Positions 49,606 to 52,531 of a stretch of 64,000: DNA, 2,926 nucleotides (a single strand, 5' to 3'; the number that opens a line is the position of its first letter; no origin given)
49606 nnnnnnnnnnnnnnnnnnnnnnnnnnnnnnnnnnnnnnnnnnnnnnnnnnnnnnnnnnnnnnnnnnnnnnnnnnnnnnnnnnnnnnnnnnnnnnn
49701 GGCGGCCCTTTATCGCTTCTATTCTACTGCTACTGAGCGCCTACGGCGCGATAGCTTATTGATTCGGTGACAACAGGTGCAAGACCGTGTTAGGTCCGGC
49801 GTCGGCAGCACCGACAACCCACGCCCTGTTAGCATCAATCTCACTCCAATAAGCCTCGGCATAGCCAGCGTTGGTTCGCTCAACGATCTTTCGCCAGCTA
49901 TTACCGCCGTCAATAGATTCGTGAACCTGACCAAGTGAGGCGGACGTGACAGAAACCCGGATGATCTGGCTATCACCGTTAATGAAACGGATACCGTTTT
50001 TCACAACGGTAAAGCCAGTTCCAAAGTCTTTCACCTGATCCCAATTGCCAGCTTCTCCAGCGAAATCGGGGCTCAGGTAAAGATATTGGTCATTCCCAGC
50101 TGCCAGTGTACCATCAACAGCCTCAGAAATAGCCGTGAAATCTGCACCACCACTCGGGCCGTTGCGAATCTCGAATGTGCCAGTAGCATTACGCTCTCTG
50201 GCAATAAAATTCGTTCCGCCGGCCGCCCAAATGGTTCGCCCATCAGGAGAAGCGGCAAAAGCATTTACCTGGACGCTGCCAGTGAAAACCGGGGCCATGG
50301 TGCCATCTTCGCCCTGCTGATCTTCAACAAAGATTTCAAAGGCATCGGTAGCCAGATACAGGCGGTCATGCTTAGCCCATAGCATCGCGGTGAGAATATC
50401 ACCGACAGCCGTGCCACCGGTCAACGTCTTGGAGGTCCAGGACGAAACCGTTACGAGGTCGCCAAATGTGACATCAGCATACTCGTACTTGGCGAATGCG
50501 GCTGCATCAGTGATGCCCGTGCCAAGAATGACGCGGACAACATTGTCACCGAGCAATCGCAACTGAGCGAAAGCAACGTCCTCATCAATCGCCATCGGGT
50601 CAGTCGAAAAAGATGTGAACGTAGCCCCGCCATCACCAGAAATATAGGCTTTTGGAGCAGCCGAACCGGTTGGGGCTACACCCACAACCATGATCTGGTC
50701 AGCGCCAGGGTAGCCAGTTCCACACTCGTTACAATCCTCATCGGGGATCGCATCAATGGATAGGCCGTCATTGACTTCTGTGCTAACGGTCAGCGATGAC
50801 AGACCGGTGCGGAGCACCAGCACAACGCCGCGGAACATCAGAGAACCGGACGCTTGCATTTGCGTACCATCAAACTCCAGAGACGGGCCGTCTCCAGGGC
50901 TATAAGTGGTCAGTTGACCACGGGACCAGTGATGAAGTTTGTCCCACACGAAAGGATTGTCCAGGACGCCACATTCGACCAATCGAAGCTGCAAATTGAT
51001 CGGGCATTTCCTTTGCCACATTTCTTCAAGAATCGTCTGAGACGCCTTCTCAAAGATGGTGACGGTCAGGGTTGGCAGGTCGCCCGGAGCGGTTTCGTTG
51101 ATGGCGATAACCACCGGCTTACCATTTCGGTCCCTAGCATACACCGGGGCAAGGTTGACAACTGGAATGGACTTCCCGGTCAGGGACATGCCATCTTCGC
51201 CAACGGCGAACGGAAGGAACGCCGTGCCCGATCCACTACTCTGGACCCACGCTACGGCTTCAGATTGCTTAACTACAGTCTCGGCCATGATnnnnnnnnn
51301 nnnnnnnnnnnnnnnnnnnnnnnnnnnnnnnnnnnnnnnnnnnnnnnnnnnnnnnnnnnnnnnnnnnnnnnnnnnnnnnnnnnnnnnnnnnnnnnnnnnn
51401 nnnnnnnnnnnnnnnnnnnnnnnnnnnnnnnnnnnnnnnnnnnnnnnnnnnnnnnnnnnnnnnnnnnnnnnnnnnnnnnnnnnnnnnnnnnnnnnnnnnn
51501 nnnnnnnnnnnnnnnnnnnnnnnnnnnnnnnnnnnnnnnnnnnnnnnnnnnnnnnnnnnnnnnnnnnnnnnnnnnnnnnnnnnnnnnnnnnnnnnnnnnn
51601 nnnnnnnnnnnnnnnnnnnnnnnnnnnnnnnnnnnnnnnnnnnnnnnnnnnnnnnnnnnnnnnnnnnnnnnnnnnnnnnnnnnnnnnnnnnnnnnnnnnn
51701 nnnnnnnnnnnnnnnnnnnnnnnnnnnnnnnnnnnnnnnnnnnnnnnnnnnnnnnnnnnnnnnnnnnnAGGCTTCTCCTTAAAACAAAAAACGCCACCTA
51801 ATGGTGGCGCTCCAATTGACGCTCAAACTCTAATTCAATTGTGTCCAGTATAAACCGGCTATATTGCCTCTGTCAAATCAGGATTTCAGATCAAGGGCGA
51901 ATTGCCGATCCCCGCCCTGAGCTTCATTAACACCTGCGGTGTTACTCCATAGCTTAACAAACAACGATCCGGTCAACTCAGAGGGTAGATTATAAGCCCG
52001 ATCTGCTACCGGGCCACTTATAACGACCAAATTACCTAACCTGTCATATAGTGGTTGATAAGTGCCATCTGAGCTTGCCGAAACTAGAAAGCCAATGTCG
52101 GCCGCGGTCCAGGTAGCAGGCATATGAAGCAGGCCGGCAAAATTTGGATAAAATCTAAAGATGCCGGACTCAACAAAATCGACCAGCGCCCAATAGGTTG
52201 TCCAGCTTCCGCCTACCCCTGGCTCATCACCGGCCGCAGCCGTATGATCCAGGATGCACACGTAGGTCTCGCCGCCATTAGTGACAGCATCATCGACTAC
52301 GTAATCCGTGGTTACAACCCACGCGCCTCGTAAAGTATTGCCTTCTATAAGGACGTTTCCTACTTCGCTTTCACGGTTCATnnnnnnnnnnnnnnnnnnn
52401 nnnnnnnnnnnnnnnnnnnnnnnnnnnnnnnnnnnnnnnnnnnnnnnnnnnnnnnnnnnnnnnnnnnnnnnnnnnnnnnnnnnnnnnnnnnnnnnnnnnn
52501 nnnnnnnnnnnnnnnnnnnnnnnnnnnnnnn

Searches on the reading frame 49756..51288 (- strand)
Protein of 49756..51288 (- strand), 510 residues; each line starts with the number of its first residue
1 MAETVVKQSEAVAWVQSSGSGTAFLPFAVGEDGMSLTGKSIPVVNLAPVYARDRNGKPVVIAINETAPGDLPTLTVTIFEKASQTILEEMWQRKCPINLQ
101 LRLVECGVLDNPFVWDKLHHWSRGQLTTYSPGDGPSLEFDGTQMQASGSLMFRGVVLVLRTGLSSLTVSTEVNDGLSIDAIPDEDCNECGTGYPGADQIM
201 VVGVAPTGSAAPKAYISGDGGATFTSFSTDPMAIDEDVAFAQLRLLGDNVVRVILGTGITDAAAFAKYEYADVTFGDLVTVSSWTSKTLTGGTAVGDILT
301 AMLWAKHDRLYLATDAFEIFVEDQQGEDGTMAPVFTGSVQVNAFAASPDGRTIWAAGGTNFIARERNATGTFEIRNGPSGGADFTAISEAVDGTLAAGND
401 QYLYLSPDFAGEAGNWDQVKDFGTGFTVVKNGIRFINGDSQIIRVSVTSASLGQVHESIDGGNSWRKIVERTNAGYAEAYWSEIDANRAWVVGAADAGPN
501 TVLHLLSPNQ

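Call 7: search_protein_families(library=pfam, proteins=[window:49756-51288:-], max_evalue=0.001)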
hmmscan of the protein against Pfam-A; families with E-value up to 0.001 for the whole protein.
window:49756-51288:- (510 aa): 0 families

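Call 10: search_dna_similar(query=window:49756-51288:-, collection=phages, mode=protein, max_rows=15)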
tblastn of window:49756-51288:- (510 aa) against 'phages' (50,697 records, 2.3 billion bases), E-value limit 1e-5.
No match.

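Call 13: search_protein_families(library=phrogs, proteins=[window:49756-51288:-], max_evalue=0.001)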
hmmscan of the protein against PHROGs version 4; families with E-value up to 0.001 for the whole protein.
window:49756-51288:- (510 aa): 0 families

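Call 46: find_related_loci(query=window:49756-51288:-, collection=viral_contigs, flank=10000)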
Query window:49756-51288:- (510 aa) in viral_contigs; peptide patterns used: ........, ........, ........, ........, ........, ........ (x = any residue, [..] = any of these).
2 stretches matched a pattern, but none encodes a relative of the query by tblastn (E <= 1e-3).

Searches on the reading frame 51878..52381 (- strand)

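Call 92: search_protein_families(library=phrogs, proteins=[window:51878-52381:-], max_evalue=0.01)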
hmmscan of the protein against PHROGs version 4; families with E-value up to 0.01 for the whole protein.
window:51878-52381:- (167 aa): 3 families
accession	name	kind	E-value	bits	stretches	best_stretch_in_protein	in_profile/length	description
phrog_9851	-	tail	4.7e-08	32.3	1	18-53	14-49/1092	tail fiber protein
phrog_5073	-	tail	7e-07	29.6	1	5-61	202-255/519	tail fiber protein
phrog_11660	-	tail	0.0038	15.9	1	22-64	898-937/1412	tail protein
